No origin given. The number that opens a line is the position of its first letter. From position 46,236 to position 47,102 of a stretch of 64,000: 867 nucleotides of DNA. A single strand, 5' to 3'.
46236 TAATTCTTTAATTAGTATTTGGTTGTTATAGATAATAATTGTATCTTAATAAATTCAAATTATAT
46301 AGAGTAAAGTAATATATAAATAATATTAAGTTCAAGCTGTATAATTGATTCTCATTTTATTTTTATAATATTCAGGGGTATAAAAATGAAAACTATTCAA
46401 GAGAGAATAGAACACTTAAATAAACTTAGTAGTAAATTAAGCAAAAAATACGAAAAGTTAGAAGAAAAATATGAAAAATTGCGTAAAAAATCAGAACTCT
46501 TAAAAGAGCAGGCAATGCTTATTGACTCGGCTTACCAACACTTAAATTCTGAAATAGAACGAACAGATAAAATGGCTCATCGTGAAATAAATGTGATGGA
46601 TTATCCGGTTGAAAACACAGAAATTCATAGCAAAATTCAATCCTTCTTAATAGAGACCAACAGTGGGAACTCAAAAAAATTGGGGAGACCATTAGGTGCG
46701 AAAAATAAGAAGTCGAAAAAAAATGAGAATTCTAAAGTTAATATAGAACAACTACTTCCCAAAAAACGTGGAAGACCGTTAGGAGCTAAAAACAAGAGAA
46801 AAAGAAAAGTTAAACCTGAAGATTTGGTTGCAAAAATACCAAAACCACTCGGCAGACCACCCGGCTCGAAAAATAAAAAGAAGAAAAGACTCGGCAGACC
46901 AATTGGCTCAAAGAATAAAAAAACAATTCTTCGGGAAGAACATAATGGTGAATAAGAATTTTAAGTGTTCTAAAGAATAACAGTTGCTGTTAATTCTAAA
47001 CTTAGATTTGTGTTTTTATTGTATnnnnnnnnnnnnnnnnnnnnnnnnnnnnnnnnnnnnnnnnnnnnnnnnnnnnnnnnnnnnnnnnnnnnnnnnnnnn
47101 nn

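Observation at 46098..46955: Bacterial AT-hook repeat protein next to an extremely AT-rich 288-bp spacer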

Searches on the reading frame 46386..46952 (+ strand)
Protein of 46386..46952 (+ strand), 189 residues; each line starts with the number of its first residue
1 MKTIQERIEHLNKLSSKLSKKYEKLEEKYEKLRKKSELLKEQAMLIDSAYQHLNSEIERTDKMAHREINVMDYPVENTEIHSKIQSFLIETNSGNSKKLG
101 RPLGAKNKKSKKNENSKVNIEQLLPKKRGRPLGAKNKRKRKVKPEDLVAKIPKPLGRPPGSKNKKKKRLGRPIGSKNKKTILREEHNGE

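Call 5: search_protein_families(library=pfam, proteins=[window:46386-46952:+], max_evalue=1)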
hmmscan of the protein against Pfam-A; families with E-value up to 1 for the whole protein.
window:46386-46952:+ (189 aa): 12 families
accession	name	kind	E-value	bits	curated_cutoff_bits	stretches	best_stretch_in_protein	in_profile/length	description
PF08317.16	Spc7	-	0.019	14.8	34.5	1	7-64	134-191/196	Spc7 kinetochore protein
PF24999.1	LAMB4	-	0.021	15.1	27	1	20-60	5-44/66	Laminin subunit beta-4-like domain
PF16740.10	SKA2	-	0.036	14.3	30.1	1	17-66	42-92/110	Spindle and kinetochore-associated protein 2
PF03446.21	NAD_binding_2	-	0.049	14.1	21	1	33-77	77-121/161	NAD binding domain of 6-phosphogluconate dehydrogenase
PF11642.13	Blo-t-5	-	0.056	13.9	24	1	1-62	21-84/119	Mite allergen Blo t 5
PF14750.11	INTS2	-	0.072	11.1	25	1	6-65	46-108/1050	Integrator complex subunit 2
PF12072.13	RNase_Y_N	-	0.085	12.7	32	1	4-65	73-134/201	RNase Y N-terminal region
PF11932.13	DUF3450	-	0.15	11.8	32.6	1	3-66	34-97/241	Protein of unknown function (DUF3450)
PF01496.24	V_ATPase_I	-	0.16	10.3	30.7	1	2-69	72-139/815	V-type ATPase 116kDa subunit family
PF10046.14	BLOC1_2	-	0.28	12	33.4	1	2-55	16-69/96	Biogenesis of lysosome-related organelles complex-1 subunit 2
PF19191.5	HEF_HK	-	0.34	11.9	24.1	0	7-38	26-57/67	HEF_HK domain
PF07889.17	DUF1664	-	0.55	10.7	34.6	1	6-61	52-107/124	Protein of unknown function (DUF1664)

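Call 6: search_protein_families(library=ncbifam, proteins=[window:46386-46952:+], max_evalue=1)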
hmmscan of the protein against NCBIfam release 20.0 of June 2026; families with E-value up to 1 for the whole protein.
window:46386-46952:+ (189 aa): 14 families
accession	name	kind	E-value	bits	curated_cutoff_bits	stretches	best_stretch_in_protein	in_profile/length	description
TIGR03752.1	conj_TIGR03752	hypoth_equivalog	0.0064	15.8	241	1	3-126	63-179/471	TIGR03752 family integrating conjugative element protein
NF004434.0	PRK05771.3-3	equivalog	0.0077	14.7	777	1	2-81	85-161/686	V-type ATP synthase subunit I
TIGR02894.1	DNA_bind_RsfA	subfamily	0.0087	16.2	126.45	1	2-67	93-158/161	RsfA family transcriptional regulator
NF033927.1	alph_xenorhab_B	subfamily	0.023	14.1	40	1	3-62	135-197/223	alpha-xenorhabdolysin family binary toxin subunit B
NF045780.1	TrlF_fam_ATP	equivalog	0.056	12.1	350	1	4-123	649-772/944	TrlF family AAA-like ATPase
TIGR01069.2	mutS2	equivalog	0.057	11.7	400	1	3-160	531-689/790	endonuclease MutS2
TIGR02168.1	SMC_prok_B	equivalog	0.076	10.7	567.35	1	4-71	356-423/1181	chromosome segregation protein SMC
TIGR03319.1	RNase_Y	equivalog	0.078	11.5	454.35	1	4-69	71-136/514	ribonuclease Y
TIGR04211.1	SH3_and_anchor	equivalog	0.15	11.7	65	1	3-71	63-131/198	TIGR04211 family SH3 domain-containing protein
TIGR00996.1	Mtu_fam_mce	paralog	0.17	11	140.5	1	2-62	188-248/291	MCE family protein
NF033852.1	fulvocin_rel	subfamily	0.3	11.9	35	1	19-92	11-87/150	bacteriocin fulvocin C-related protein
TIGR00293.1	TIGR00293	equivalog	0.37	10.9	53.9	1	1-37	88-124/129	prefoldin subunit alpha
NF046104.1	PptglHdxlasePcsB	equivalog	0.59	9.3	450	1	4-59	51-106/400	peptidoglycan hydrolase PcsB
NF047368.1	collar_FlbB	equivalog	0.69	9.7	110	1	4-63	62-121/193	periplasmic-type flagellar collar protein FlbB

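Call 7: find_homologous_proteins(query=window:46386-46952:+, max_evalue=0.001)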
Query window:46386-46952:+ (189 aa): 6 proteins with E <= 0.001 among 2747 candidates.
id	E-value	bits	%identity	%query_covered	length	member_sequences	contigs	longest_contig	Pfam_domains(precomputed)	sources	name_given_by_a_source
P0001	1.1e-109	382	100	100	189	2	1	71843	-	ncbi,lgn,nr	ncbi:MAG: hypothetical protein JST20_02360 [Bacteroidetes bacterium]|nr:hypothetical protein [Bacter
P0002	1.2e-41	161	55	99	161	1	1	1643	-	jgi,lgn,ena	-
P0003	1.1e-24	106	45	91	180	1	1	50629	-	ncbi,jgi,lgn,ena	jgi:hypothetical protein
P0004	6.9e-8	51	47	36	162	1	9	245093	-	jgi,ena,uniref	uniref:Uncharacterized protein n=1 Tax=viral metagenome TaxID=1070528 RepID=A0A6C0C547_9ZZZZ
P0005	2.1e-4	40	92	6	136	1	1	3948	-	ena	-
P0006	4.1e-4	39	49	36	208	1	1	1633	-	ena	-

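Call 8: search_solved_structures(query=window:46386-46952:+, max_evalue=10, show_alignments=3)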
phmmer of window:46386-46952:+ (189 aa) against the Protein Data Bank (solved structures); distinct sequences matched with E-value up to 10: 2.
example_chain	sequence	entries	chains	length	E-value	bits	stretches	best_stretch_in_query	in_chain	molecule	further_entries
8j0h_A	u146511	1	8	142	0.17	15.6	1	24-85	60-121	Uncharacterized protein C4H3.06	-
5aiw_A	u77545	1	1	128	0.87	13.2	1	15-87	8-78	TRAH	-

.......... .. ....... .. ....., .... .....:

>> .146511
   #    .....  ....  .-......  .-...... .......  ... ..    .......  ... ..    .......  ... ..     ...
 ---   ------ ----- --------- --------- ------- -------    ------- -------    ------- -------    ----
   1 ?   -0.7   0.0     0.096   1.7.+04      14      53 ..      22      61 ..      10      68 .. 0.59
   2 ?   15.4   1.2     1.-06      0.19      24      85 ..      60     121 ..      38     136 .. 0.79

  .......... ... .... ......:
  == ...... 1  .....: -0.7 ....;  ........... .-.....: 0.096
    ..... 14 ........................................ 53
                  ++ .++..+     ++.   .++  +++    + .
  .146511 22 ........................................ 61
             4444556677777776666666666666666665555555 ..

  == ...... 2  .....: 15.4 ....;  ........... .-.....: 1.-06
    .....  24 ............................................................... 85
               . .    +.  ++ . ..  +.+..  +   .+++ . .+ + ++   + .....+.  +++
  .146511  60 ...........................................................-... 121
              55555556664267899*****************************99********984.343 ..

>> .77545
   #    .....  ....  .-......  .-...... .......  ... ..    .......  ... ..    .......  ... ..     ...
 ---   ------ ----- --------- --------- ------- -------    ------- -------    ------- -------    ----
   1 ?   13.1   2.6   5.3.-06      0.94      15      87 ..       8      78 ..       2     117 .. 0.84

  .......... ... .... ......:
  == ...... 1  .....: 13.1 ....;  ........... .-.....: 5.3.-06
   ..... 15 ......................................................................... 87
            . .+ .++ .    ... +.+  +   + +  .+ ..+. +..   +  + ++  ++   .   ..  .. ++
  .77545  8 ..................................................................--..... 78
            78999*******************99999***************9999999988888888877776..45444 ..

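Call 10: find_encoding_contigs(protein=P0003, flank=10000, max_places=4)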
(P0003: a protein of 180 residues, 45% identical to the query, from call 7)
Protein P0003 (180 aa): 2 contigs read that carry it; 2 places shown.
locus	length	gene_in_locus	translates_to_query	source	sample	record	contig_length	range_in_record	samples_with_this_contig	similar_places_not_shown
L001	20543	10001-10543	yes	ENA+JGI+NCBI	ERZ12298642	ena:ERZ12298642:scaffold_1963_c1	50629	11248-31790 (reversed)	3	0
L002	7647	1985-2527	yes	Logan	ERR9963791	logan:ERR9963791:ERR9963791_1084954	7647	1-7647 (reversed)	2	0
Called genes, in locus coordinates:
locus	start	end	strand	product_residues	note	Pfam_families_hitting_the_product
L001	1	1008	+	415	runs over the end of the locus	PF00278:Orn_DAP_Arg_deC, PF02784:Orn_Arg_deC_N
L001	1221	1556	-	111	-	-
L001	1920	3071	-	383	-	PF01053:Cys_Met_Meta_PP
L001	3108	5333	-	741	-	PF07715:Plug, PF00593:TonB_dep_Rec_b-barrel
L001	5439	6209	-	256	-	PF00977:His_biosynth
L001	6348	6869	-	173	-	-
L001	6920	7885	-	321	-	PF00535:Glycos_transf_2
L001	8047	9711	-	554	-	PF01039:Carboxyl_trans, PF03255:ACCA (faint)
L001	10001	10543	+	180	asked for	-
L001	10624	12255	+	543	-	PF01979:Amidohydro_1, PF13382:Adenine_deam_C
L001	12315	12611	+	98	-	PF00581:Rhodanese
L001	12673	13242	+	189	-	PF00160:Pro_isomerase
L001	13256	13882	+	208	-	PF00160:Pro_isomerase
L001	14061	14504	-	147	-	PF00355:Rieske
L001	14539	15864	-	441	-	PF03606:DcuC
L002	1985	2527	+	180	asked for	-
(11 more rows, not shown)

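Call 11: find_encoding_contigs(protein=P0002, flank=5000, max_places=4)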
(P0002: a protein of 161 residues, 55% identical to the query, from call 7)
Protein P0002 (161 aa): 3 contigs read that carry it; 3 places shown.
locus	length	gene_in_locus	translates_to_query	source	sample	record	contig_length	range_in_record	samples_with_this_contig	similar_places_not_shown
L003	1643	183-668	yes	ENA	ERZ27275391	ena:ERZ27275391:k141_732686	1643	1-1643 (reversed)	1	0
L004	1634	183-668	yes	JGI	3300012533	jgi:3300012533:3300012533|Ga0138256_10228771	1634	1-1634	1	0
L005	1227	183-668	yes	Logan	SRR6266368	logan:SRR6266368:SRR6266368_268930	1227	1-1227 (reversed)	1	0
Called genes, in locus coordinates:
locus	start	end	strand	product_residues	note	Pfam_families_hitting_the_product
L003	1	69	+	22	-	?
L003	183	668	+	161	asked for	-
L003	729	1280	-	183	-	-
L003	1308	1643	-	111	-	?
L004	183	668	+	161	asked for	-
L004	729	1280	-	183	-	-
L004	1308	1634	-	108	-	?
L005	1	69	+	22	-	?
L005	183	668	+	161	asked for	-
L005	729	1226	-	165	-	?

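Call 12: find_encoding_contigs(protein=P0001, flank=10000, max_places=4)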
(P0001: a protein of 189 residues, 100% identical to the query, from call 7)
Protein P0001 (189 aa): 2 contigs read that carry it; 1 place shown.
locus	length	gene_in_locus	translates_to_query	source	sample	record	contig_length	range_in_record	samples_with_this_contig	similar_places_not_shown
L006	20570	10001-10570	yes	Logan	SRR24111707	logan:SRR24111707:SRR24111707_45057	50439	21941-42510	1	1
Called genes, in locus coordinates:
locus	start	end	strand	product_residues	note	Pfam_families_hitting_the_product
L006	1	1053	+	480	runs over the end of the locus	PF00324:AA_permease, PF13520:AA_permease_2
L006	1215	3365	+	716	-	PF13860:FlgD_ig (weak), PF18962:Por_Secre_tail (weak)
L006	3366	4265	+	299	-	PF00730:HhH-GPD, PF00633:HHH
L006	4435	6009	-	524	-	PF18962:Por_Secre_tail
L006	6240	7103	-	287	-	-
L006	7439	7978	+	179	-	-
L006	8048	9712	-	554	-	PF01039:Carboxyl_trans, PF03255:ACCA (weak)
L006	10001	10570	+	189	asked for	-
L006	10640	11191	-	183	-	PF13490:zf-HC2 (weak)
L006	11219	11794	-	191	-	PF04542:Sigma70_r2, PF08281:Sigma70_r4_2, PF04545:Sigma70_r4 (faint)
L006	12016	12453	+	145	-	PF19762:DUF6249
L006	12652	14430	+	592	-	PF00664:ABC_membrane, PF00005:ABC_tran, PF13401:AAA_22 (weak)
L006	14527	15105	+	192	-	-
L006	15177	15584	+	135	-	PF02566:OsmC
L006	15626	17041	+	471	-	PF02127:Peptidase_M18, PF05343:Peptidase_M42 (weak)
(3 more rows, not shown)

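Call 15: find_related_loci(query=A1, collection=genome_contigs, flank=6000)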
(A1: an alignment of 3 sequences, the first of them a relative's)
Query A1 (189 aa) in genome_contigs; peptide patterns used: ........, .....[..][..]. (x = any residue, [..] = any of these).
448 stretches matched a pattern; 2 encode a relative of the query (tblastn E <= 1e-3); 2 distinct loci.
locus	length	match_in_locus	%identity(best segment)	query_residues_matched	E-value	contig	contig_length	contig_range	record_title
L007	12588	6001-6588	44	1-163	8e-37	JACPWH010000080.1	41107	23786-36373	MAG: Ignavibacteriae bacterium isolate NC_groundwater_806_Pr6_B-0.1um_39_9 kurt_kritikos_18_scaffold_171102, whole genom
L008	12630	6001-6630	46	1-189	2e-38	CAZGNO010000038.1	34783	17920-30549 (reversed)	MAG TPA_asm: uncultured Chitinophagaceae bacterium isolate SRP178908_co1_320 genome assembly, contig: NODE_689_length_34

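Call 30: predict_structure(alignment_id=A1)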
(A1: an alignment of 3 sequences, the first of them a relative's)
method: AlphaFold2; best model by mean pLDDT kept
length: 189 residues; sequences in the alignment: 3
mean_pLDDT: 66.1   pTM: 0.31
mean pLDDT of the five models: 66.1, 65.1, 64.7, 64.3, 63.3
residues with pLDDT >= 90: 55; 70-90: 12; 50-70: 75; < 50: 47
segments of 3 or more residues with pLDDT < 50: 92-98, 106-120, 122-124, 178-189
pLDDT, mean of each block of 10 residues (from residue 1): 94 98 98 98 97 91 73 51 53 43 48 44 55 57 55 55 53 49 41
secondary structure, 60 per line:
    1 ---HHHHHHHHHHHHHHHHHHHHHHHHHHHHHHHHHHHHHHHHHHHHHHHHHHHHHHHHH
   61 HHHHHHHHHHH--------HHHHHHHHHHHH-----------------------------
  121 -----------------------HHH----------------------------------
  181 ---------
elements in order: H4-71 H80-91

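Call 48: fold_search(model_id=the predicted structure, library=pdb)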
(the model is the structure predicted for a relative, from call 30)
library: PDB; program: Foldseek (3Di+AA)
matches with E <= 10: 0; with E <= 0.001: 0
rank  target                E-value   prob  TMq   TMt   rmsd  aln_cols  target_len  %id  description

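Call 54: search_dna_similar(query=window:46386-46952:+, collection=phages, mode=protein, max_evalue=0.01, max_rows=15)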
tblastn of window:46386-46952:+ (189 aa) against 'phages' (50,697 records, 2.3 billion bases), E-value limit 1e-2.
Records with a match: 1; places in all: 1; records where one place covers at least 80% of the query: 0.
Best place of each record, by identity: <60% 1.
By first word of the organism name: Microcystis 1.
By host as written in the record: Microcystis elabens 1.
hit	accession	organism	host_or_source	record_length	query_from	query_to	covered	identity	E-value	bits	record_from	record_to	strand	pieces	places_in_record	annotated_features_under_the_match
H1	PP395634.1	Microcystis phage Mel-JY01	Microcystis elabens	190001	67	179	60%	38.6%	2e-3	44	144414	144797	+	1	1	hypothetical protein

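Call 65: search_protein_families(library=phrogs, proteins=[window:46386-46952:+, L007:6001-6960:+], max_evalue=0.1)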
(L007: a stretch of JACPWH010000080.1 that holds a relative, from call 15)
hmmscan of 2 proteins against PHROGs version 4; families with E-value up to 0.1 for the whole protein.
window:46386-46952:+ (189 aa): 1 family
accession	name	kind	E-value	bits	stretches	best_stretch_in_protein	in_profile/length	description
phrog_3523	-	unknown function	0.0039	17.6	1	2-47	264-309/315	-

L007:6001-6960:+ (320 aa): 3 families
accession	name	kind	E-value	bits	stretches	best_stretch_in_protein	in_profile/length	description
phrog_22573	-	unknown function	0.0032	18.8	0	105-117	3-15/72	-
phrog_2486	-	unknown function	0.033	15.4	1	10-68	38-93/110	-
phrog_3523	-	unknown function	0.044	14.2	1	2-46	264-308/315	-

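Call 66: search_protein_families(library=padloc, proteins=[window:46386-46952:+, L007:6001-6960:+], max_evalue=0.1)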
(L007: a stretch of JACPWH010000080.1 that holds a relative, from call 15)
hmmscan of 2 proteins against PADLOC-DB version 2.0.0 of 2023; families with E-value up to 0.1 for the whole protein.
window:46386-46952:+ (189 aa): 4 families
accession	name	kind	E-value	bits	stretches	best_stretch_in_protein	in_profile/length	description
PDLC00597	ZorA1|ZorA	-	0.01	12.6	1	5-70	584-643/683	MotA/ExbB/TolQ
PDLC03860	LmuB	-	0.061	9.8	1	4-62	227-285/565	-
PDLC00519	JetC1|JetC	-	0.069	9.3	1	4-120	621-736/1097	DUF3584 domain; MukB-like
PDLC04886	PDC-S06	-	0.076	9.8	1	3-122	281-394/727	-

L007:6001-6960:+ (320 aa): 3 families
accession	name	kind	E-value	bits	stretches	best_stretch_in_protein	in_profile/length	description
PDLC00256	LmuB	-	0.022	11.5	1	2-65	324-392/563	AAA ATPase domain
PDLC03859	LmuB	-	0.025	11.8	1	3-92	350-429/611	-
PDLC00006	DruC1|DruC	-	0.074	9.5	1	3-103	221-321/626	Unknown function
